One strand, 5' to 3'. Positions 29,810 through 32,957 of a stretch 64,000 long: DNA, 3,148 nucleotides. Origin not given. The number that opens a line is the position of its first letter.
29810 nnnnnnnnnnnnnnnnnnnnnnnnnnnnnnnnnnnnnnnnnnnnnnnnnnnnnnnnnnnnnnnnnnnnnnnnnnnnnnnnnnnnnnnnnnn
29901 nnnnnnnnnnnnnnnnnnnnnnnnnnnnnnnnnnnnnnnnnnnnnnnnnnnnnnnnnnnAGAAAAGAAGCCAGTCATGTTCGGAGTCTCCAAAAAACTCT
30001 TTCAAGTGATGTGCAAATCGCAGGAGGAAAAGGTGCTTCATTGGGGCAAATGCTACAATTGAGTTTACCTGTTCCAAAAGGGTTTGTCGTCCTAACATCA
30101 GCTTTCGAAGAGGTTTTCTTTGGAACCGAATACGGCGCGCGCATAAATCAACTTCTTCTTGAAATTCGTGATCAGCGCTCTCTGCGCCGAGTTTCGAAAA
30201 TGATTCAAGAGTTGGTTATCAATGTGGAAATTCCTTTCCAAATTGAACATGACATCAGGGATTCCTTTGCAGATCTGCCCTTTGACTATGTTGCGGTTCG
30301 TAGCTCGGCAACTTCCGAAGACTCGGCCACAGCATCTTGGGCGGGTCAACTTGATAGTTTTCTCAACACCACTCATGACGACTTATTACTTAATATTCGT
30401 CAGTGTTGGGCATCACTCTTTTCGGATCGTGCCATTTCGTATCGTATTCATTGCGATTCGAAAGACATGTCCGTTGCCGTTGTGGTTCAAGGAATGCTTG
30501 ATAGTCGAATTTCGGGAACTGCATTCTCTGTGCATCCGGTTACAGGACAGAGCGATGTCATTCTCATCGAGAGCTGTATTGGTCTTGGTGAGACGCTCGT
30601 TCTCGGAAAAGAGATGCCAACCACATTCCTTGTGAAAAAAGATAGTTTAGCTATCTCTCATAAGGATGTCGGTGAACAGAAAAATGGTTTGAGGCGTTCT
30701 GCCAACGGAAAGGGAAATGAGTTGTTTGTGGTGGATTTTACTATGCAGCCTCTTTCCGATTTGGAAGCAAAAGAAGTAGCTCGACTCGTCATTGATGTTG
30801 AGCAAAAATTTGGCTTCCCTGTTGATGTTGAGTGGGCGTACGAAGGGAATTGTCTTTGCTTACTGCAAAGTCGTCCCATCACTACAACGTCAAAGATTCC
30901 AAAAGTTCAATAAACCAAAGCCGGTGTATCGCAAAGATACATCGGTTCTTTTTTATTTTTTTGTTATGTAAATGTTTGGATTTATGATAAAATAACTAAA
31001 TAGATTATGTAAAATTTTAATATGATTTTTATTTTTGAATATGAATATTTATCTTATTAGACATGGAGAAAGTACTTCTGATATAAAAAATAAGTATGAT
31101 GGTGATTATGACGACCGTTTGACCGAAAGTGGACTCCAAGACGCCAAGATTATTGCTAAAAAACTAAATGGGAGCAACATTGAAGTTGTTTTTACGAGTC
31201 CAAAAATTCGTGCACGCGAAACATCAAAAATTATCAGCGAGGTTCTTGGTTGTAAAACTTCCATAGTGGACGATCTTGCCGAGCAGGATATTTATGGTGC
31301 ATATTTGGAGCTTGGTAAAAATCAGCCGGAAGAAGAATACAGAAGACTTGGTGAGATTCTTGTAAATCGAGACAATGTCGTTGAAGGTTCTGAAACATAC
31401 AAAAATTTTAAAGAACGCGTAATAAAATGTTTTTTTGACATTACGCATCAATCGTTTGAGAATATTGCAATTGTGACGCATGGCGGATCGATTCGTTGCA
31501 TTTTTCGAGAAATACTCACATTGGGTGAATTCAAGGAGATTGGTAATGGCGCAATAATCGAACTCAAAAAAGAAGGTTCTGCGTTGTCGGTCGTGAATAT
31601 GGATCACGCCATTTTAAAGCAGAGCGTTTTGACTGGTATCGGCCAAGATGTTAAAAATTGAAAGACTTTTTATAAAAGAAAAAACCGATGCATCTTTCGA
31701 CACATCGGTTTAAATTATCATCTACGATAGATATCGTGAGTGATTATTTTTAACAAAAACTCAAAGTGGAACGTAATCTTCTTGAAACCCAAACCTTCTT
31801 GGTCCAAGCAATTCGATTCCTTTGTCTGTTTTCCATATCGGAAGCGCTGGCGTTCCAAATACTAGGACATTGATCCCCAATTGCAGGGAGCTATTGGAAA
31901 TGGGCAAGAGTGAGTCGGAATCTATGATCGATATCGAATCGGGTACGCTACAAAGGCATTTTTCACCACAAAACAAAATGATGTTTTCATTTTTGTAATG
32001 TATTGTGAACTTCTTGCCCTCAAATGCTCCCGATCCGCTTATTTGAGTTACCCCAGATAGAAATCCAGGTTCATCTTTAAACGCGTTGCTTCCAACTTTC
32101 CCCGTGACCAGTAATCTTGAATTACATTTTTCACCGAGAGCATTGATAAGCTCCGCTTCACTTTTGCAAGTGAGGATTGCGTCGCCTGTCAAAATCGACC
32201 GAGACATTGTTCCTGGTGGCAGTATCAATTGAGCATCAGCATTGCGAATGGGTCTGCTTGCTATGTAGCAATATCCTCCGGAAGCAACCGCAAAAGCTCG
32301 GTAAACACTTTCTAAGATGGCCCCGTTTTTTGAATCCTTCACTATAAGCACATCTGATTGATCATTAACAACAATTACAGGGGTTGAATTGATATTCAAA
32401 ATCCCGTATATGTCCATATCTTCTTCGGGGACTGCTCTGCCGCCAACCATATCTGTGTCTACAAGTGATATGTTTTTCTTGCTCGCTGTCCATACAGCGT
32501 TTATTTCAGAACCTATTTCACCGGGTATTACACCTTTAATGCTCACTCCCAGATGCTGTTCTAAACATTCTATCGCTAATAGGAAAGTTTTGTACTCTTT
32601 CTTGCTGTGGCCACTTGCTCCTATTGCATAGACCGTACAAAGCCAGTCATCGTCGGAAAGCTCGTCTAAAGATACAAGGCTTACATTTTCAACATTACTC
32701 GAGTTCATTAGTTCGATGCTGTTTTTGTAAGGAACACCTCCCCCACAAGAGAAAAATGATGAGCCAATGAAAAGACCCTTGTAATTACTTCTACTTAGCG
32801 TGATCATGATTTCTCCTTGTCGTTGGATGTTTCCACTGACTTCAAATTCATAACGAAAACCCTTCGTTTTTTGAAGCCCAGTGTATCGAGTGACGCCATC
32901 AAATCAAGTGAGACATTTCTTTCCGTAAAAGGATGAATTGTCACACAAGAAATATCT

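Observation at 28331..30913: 860-aa PEP-utilizing-enzyme family protein with circularly permuted domain order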

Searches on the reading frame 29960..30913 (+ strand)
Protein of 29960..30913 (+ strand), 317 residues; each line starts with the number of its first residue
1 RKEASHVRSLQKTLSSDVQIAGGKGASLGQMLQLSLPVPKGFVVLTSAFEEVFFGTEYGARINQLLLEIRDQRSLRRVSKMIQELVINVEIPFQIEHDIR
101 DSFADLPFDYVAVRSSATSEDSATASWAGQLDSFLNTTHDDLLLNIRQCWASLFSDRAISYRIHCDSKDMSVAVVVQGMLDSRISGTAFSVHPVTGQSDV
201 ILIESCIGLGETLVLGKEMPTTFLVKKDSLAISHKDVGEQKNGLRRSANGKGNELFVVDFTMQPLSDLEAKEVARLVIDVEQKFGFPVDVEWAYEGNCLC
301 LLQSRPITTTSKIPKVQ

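Call 76: search_solved_structures(query=window:29960-30913:+, max_evalue=1e-30, show_alignments=5)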
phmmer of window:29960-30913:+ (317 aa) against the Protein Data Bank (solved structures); distinct sequences matched with E-value up to 1e-30: 8.
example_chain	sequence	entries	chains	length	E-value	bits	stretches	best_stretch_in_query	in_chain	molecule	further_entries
8a8e_A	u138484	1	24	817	3.8e-43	150.8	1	68-311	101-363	Phosphoenolpyruvate synthase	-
5hv2_A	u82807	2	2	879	5.4e-43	150.3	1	16-316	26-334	Phosphoenolpyruvate synthase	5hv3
5fbs_A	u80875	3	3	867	5.5e-43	150.3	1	17-316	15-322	Phosphoenolpyruvate synthase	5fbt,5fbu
5hv1_A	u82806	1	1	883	5.5e-43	150.3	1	16-316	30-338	Phosphoenolpyruvate synthase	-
9dae_A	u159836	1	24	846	1.2e-42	149.2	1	7-236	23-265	Phosphoenolpyruvate synthase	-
5hv6_A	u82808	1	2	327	2.6e-42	148.1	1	16-309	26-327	Phosphoenolpyruvate synthase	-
9goj_A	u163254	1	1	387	9.2e-42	146.3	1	7-312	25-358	Phosphoenolpyruvate synthase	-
2ols_A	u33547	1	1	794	2.7e-34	121.8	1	15-311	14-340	Phosphoenolpyruvate synthase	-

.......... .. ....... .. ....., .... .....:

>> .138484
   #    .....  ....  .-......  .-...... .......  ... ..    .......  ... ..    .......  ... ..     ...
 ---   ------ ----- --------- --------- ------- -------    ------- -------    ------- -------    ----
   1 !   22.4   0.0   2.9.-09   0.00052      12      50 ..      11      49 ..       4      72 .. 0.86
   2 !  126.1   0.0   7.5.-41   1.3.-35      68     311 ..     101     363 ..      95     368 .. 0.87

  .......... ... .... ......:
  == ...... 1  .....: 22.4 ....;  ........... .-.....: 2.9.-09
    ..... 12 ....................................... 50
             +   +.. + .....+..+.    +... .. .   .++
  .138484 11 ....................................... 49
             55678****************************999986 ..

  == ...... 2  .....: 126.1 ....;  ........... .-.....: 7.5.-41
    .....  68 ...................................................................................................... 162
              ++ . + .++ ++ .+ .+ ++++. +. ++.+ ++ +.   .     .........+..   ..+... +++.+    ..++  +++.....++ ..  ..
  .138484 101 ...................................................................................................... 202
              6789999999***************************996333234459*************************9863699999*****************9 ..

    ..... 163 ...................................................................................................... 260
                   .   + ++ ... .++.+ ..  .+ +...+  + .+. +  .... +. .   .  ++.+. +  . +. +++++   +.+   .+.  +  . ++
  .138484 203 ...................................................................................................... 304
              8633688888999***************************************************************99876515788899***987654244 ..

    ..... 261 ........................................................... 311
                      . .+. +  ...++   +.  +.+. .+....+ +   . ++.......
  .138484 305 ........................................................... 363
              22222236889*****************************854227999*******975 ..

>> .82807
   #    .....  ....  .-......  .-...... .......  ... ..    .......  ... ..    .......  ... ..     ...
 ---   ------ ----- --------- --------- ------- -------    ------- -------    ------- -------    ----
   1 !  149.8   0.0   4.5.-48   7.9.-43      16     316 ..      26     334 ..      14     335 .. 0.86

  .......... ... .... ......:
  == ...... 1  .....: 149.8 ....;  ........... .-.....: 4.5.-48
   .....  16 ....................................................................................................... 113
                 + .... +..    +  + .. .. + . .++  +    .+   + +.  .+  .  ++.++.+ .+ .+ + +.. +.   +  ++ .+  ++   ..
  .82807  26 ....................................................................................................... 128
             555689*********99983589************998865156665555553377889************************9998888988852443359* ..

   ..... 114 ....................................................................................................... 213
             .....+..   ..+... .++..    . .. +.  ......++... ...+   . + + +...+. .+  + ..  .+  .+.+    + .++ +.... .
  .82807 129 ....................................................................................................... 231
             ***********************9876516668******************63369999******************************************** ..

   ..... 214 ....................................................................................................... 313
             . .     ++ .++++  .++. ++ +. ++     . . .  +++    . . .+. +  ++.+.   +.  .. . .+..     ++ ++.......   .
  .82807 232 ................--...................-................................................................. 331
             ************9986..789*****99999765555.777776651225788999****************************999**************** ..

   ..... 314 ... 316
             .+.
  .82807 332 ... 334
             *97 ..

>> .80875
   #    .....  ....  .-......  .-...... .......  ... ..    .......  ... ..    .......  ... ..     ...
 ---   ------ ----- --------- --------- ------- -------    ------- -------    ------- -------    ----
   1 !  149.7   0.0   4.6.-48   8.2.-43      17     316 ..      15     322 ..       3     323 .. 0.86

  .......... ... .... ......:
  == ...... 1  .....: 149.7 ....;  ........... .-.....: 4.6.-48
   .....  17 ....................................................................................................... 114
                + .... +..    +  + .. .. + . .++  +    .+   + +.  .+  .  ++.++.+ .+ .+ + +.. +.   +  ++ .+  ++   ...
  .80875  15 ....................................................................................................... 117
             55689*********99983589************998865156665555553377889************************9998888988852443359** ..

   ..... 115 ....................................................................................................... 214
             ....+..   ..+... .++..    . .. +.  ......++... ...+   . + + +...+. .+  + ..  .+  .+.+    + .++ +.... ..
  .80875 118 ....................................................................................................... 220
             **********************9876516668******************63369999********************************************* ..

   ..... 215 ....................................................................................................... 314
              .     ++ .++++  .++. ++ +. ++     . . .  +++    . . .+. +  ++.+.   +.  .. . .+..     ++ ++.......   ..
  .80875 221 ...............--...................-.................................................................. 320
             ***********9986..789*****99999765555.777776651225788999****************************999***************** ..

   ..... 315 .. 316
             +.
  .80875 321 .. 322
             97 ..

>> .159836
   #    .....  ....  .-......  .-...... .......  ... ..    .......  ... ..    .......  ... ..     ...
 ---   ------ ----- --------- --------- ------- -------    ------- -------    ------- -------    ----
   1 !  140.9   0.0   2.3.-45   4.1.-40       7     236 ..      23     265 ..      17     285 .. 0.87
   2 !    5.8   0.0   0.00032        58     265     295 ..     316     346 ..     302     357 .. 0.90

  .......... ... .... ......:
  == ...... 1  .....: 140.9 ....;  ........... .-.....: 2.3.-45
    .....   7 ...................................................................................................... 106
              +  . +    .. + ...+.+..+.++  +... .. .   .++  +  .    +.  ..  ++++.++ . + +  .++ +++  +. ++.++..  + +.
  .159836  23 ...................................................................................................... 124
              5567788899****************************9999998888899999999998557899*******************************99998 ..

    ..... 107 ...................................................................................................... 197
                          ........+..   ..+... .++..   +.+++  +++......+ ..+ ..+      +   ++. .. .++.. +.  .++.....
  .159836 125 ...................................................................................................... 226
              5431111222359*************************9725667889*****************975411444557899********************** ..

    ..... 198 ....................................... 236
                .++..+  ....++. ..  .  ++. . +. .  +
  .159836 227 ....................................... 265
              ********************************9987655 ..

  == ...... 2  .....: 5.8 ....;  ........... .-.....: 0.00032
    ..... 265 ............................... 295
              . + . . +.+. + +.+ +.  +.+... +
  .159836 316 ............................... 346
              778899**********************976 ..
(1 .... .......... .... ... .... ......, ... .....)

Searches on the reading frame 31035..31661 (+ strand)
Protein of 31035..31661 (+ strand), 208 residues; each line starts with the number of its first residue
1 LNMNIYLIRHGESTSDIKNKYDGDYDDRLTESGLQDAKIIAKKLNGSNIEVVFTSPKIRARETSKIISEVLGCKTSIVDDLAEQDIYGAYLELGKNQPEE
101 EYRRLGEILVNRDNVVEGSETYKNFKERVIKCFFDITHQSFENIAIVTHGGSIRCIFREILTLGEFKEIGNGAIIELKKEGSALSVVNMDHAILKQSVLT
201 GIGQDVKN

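Call 3: search_protein_families(library=pfam, proteins=[window:31035-31661:+], max_evalue=0.01)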
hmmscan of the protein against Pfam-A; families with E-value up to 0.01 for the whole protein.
window:31035-31661:+ (208 aa): 1 family
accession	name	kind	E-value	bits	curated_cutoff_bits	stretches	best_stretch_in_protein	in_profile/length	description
PF00300.27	His_Phos_1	-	9.7e-30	104.1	21.7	1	5-178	1-180/194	Histidine phosphatase superfamily (branch 1)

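Call 38: search_solved_structures(query=window:31035-31661:+, max_evalue=0.001)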
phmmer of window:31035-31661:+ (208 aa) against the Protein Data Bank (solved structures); distinct sequences matched with E-value up to 0.001: 38.
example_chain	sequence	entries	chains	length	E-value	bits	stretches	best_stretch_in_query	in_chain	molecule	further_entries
9mmh_A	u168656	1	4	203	3.7e-12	49.6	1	4-162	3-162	Phosphoglycerate mutase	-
3hjg_A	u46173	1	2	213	2.1e-10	43.9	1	3-162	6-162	Putative alpha-ribazole-5'-phosphate phosphatase CobC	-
1fzt_A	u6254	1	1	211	6.9e-10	42.2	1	5-163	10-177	PHOSPHOGLYCERATE MUTASE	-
1ebb_A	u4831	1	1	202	1.9e-08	37.5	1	4-154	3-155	PHOSPHATASE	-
6e4b_A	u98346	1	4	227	2e-08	37.4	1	3-161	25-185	Adenosylcobalamin/alpha-ribazole phosphatase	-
1h2e_A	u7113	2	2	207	2e-08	37.4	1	4-154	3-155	PHOSPHATASE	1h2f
4ij5_A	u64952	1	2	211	7.3e-08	35.6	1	4-163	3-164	Phosphoserine phosphatase 1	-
6nru_A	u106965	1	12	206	1e-07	35.1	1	3-161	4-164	CobC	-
5um0_A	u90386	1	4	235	1.1e-07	35.1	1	3-70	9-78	2,3-bisphosphoglycerate-dependent phosphoglycerate mutase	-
9nv5_A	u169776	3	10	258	1e-06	31.8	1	5-71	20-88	Phosphoglycerate mutase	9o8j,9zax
5vve_A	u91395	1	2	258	1.1e-06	31.7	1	4-102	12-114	Phosphoglycerate mutase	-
4ij6_A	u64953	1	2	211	1.8e-06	31.1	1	4-163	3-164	Phosphoserine phosphatase 1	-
5zkk_A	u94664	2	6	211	8.4e-06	28.9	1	5-67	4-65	Phosphoglycerate mutase family protein, putative | Phosphoglycerate mutase family protein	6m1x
1e58_A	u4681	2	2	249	1.6e-05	27.9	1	5-69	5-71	PHOSPHOGLYCERATE MUTASE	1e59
1xq9_A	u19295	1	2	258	1.9e-05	27.7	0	4-64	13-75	phosphoglycerate mutase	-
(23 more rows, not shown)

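Call 44: search_protein_families(library=ncbifam, proteins=[window:31035-31661:+], max_evalue=0.00001)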
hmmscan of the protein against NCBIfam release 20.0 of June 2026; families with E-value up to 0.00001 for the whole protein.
window:31035-31661:+ (208 aa): 18 families
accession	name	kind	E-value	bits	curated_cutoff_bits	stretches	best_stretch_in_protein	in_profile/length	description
TIGR03162.1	ribazole_cobC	equivalog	5.1e-26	91.2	162.9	1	5-163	1-158/176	alpha-ribazole phosphatase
NF038349.1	dPGM_arch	equivalog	1.3e-22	80.6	225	1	6-170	2-158/194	2,3-diphosphoglycerate-dependent phosphoglycerate mutase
NF005567.0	PRK07238.1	equivalog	2.7e-18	66.4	326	1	5-163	180-340/378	bifunctional RNase H/acid phosphatase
NF011580.0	PRK15004.1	equivalog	7.7e-16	58.7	250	1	3-164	1-164/203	adenosylcobalamin/alpha-ribazole phosphatase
NF045917.1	PhserinePhPspA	equivalog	3.5e-15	56.2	350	1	4-163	3-164/211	phosphoserine phosphatase PspA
NF002901.0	PRK03482.1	equivalog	6.8e-15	55.3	261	1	4-167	3-168/215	2,3-diphosphoglycerate-dependent phosphoglycerate mutase GpmB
NF002339.0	PRK01295.1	equivalog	2.8e-12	46.5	316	1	2-157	2-166/206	2,3-bisphosphoglycerate-dependent phosphoglycerate mutase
TIGR00249.1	sixA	equivalog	1.2e-11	44.7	74.5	1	3-82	1-79/154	phosphohistidine phosphatase SixA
NF010713.0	PRK14115.1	equivalog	3.2e-11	43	305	1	4-74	3-75/248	2,3-diphosphoglycerate-dependent phosphoglycerate mutase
NF002217.0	PRK01112.1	equivalog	5e-11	42.4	320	1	5-66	4-65/228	2,3-bisphosphoglycerate-dependent phosphoglycerate mutase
TIGR01258.1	pgm_1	subfamily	7.9e-11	41.8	81.7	1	4-71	2-71/245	2,3-bisphosphoglycerate-dependent phosphoglycerate mutase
TIGR03848.1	MSMEG_4193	subfamily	1.1e-09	38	203.85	1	5-91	2-88/204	MSMEG_4193 family putative phosphomutase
NF010716.0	PRK14118.1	equivalog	1.8e-09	37.3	409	1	3-69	1-69/227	2,3-diphosphoglycerate-dependent phosphoglycerate mutase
NF010717.0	PRK14119.1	equivalog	4.2e-08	33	378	0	5-67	4-68/228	2,3-diphosphoglycerate-dependent phosphoglycerate mutase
NF009994.0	PRK13463.1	equivalog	1.3e-07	31.6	277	1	1-154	1-156/203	phosphoserine phosphatase 1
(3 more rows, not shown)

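Call 64: search_protein_families(library=padloc, proteins=[window:31035-31661:+], max_evalue=0.01)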
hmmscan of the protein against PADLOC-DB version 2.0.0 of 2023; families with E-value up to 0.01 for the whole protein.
window:31035-31661:+ (208 aa): 0 families

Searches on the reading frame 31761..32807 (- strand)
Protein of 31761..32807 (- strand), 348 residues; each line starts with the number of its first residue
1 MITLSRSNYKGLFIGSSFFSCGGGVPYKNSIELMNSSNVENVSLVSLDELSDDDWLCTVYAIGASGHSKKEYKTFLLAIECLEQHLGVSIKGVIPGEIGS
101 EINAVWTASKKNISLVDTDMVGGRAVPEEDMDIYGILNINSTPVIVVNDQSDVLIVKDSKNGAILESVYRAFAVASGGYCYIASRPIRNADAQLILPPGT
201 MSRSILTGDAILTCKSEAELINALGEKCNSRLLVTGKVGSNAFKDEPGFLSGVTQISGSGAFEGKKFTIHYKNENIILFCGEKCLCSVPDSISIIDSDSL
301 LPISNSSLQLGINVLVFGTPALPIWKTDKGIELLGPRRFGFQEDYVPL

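Call 3: search_protein_families(library=pfam, proteins=[window:31761-32807:-], max_evalue=0.01)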
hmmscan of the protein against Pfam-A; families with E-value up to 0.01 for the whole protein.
window:31761-32807:- (348 aa): 2 families
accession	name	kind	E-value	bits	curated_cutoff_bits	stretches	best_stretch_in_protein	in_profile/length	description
PF20906.3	S-Me-THD_C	-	8.7e-44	149.6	27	1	164-348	5-190/190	S-Me-THD-like, C-terminal domain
PF06032.18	S-Me-THD_N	-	2.2e-22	80.3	27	1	12-157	6-157/158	S-Me-THD-like, N-terminal domain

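Call 36: search_solved_structures(query=window:31761-32807:-, max_evalue=0.01)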
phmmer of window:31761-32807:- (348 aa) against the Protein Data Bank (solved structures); distinct sequences matched with E-value up to 0.01: 0.

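Call 44: search_protein_families(library=ncbifam, proteins=[window:31761-32807:-], max_evalue=0.00001)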
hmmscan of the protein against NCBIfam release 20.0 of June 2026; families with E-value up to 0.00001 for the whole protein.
window:31761-32807:- (348 aa): 2 families
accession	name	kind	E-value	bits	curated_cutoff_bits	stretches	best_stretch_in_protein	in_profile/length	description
NF058529.1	thiohydan_desulf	equivalog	5e-27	94.9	440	1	12-318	11-328/362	thiohydantoin desulfurase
NF058532.1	CH3_S_uro_de_S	equivalog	4.2e-22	78.6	450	1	4-318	3-321/352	S-methyl thiohydantoin desulfurase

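Call 64: search_protein_families(library=padloc, proteins=[window:31761-32807:-], max_evalue=0.01)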
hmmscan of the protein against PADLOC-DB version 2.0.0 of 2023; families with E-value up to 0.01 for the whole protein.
window:31761-32807:- (348 aa): 0 families
